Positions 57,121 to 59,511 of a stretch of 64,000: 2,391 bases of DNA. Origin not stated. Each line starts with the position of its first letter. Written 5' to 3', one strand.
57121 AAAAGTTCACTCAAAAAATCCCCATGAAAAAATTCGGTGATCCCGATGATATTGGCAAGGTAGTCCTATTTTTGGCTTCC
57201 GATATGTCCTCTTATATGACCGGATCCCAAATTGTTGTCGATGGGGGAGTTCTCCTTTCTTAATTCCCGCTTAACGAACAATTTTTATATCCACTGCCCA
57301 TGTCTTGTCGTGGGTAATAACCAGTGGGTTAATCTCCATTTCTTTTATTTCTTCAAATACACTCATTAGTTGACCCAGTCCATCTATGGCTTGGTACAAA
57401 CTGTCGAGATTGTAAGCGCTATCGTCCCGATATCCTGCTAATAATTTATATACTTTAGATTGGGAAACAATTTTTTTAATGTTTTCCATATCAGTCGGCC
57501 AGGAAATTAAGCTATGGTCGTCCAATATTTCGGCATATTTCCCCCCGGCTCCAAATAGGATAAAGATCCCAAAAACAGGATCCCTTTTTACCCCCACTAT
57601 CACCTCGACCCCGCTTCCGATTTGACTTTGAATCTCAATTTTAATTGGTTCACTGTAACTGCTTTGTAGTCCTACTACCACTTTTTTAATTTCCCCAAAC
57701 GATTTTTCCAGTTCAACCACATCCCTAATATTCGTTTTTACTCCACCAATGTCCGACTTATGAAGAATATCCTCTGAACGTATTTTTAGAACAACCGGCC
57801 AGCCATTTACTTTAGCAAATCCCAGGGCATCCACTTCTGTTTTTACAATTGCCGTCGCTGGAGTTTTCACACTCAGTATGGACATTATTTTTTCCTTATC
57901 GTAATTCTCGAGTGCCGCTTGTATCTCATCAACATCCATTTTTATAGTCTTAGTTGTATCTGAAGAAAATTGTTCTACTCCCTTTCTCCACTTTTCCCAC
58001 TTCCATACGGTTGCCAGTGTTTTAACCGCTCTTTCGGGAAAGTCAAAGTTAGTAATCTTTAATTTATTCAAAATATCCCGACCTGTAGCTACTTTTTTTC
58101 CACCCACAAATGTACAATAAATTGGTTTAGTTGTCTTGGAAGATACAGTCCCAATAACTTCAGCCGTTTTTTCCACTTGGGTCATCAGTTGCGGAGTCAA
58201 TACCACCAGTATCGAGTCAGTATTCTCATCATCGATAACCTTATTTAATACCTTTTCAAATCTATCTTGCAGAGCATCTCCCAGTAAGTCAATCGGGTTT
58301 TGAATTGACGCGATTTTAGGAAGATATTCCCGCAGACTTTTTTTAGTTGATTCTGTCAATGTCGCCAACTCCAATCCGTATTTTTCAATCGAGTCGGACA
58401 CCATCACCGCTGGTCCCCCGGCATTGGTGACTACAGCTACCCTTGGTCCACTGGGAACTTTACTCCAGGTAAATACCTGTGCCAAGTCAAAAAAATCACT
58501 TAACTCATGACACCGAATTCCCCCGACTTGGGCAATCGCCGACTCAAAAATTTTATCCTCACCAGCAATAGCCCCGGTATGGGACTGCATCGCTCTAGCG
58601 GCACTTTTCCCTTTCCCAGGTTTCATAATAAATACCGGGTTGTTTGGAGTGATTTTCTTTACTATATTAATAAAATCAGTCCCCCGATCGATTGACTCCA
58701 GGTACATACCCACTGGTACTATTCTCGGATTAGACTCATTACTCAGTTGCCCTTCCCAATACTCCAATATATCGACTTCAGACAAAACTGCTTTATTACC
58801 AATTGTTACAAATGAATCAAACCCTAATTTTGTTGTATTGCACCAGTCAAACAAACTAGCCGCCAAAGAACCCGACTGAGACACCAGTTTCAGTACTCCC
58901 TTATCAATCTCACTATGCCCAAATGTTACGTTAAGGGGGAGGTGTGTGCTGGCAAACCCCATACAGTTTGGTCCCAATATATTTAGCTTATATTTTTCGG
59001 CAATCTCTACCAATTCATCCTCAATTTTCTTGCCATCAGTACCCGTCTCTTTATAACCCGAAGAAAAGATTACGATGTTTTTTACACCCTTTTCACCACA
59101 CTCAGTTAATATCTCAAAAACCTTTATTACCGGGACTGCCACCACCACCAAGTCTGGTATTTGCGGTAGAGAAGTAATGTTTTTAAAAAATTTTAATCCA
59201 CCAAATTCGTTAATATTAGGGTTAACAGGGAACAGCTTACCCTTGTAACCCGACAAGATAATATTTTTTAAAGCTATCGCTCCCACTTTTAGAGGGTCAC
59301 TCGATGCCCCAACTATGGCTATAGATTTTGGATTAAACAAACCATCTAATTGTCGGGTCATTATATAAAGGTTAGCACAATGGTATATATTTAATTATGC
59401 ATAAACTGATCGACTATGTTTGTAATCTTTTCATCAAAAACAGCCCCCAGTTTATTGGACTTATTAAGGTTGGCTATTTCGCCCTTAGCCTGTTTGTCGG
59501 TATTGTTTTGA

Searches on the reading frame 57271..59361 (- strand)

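Call 13: search_protein_families(library=ncbifam, proteins=[window:57271-59361:-])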
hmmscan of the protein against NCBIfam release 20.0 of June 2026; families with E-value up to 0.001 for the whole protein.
window:57271-59361:- (696 aa): 7 families
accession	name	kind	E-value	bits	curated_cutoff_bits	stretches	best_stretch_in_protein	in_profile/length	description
TIGR02717.1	AcCoA-syn-alpha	equivalog_domain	4.5e-144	480.4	567.15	1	5-455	1-446/447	acetate--CoA ligase alpha subunit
NF045493.1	HydDutCoALig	equivalog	2e-137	459.6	1300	1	8-685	6-685/698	4-hydroxybutyrate--CoA ligase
NF045494.1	AcCoALig_Archglob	equivalog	8.7e-124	414.3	1200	2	4-456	217-663/665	acetate--CoA ligase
NF045492.1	HydPropCoALig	equivalog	5.3e-109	365.5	1300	2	3-457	246-698/700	3-hydroxypropionate--CoA ligase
NF004230.0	PRK05678.1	equivalog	1.5e-06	27.7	336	1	71-204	68-197/291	succinate--CoA ligase subunit alpha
TIGR01019.1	sucCoAalpha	subfamily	3.1e-05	23.5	353.2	1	114-266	101-250/286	succinate--CoA ligase subunit alpha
NF001913.0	PRK00696.1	equivalog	8.9e-05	21.6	370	0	354-440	284-372/388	ADP-forming succinate--CoA ligase subunit beta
